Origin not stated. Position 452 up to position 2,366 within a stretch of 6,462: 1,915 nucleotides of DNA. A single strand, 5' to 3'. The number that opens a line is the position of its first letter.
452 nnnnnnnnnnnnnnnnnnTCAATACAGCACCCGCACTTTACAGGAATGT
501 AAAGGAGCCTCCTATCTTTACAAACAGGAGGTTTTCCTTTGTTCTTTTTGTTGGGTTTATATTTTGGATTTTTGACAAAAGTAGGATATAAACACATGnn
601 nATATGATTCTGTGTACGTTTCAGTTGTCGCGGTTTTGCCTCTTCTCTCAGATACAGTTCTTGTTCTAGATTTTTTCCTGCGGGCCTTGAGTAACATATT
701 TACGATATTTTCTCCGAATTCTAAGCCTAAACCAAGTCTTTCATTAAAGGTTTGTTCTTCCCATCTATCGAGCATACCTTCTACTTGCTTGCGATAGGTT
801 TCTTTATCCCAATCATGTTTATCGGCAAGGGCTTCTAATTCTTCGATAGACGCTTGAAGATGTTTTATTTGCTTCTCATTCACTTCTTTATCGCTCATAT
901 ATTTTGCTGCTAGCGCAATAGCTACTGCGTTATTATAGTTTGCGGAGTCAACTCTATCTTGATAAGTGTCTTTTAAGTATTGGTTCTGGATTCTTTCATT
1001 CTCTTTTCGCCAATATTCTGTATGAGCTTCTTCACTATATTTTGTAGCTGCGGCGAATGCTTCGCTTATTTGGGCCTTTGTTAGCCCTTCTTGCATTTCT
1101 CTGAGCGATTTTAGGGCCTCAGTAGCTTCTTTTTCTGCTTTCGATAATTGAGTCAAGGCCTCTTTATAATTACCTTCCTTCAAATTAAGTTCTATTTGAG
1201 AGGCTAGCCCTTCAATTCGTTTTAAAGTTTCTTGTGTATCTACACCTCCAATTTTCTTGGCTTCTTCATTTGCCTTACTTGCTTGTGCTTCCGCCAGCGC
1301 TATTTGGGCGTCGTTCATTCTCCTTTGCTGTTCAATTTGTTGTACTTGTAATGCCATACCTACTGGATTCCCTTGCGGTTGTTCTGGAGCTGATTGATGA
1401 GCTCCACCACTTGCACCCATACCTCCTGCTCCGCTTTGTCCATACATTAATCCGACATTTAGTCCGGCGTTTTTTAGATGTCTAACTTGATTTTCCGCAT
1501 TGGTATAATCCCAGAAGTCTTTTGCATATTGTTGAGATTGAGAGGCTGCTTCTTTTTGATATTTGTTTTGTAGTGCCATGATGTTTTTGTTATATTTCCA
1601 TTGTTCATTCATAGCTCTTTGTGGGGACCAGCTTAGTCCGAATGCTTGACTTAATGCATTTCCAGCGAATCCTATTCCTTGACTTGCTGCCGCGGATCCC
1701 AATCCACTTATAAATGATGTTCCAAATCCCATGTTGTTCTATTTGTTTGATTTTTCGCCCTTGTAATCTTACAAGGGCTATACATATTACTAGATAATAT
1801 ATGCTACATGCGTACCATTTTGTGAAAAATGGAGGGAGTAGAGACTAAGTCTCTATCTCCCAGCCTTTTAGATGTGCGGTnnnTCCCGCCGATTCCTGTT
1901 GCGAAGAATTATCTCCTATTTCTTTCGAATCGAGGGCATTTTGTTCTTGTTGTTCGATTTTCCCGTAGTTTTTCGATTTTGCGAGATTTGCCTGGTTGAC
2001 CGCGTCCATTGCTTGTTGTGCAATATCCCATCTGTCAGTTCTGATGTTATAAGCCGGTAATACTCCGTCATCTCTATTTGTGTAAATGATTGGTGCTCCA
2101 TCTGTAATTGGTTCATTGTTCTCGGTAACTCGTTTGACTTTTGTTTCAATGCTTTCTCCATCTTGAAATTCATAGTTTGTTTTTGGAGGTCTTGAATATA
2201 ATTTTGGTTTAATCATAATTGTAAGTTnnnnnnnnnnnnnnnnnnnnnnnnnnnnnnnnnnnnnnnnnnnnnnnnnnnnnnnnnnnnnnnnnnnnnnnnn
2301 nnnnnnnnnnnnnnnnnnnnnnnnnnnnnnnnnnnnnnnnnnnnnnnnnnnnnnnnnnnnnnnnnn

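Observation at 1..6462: Whole window is one complete circular Microviridae genome (6408-nt unit) with 54-bp terminal redundancy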

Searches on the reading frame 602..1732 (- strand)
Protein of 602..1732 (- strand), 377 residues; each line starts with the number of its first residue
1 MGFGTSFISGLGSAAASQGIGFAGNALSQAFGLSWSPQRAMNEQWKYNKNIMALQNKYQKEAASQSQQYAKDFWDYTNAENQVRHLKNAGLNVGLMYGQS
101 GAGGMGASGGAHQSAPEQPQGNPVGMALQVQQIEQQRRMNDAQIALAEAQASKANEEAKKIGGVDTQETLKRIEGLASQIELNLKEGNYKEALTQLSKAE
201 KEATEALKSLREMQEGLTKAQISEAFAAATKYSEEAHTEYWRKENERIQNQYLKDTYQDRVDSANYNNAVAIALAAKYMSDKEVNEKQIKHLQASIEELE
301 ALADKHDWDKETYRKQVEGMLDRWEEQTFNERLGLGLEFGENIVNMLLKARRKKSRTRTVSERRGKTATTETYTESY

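Call 10: search_protein_families(library=pfam, max_evalue=0.1, proteins=[window:602-1732:-])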
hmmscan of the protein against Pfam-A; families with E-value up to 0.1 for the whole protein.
window:602-1732:- (377 aa): 2 families
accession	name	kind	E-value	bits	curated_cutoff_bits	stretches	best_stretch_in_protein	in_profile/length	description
PF19556.4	PRTRC_E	-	0.014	15.6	26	1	146-224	92-169/175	PRTRC system protein E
PF17810.6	Arg_decarb_HB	-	0.021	15.6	23.3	1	201-240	2-41/84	Arginine decarboxylase helical bundle domain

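Call 11: search_protein_families(library=phrogs, max_evalue=0.01, proteins=[window:602-1732:-])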
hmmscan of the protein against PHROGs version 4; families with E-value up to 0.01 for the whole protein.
window:602-1732:- (377 aa): 1 family
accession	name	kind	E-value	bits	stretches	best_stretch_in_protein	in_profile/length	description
phrog_8689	-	tail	3.9e-05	24.5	1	55-234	36-223/327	pilot protein for DNA ejection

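Call 100: search_protein_families(library=ncbifam, max_evalue=0.01, proteins=[window:602-1732:-])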
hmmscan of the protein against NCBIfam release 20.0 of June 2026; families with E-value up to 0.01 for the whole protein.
window:602-1732:- (377 aa): 0 families

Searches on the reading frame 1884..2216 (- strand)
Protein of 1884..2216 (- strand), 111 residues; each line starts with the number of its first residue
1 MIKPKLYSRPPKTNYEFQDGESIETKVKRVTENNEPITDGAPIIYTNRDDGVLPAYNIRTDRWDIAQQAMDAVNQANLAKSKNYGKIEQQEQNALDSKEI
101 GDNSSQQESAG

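Call 10: search_protein_families(library=pfam, max_evalue=0.1, proteins=[window:1884-2216:-])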
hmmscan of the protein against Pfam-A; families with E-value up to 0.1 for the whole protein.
window:1884-2216:- (111 aa): 1 family
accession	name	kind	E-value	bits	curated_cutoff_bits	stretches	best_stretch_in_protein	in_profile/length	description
PF07106.19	TBPIP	-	0.08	13.3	22.8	0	66-87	35-56/62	TBPIP/Hop2 winged helix domain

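Call 11: search_protein_families(library=phrogs, max_evalue=0.01, proteins=[window:1884-2216:-])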
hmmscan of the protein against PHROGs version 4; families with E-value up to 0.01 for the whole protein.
window:1884-2216:- (111 aa): 0 families

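Call 100: search_protein_families(library=ncbifam, max_evalue=0.01, proteins=[window:1884-2216:-])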
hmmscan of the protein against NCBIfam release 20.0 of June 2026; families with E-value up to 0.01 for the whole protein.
window:1884-2216:- (111 aa): 0 families
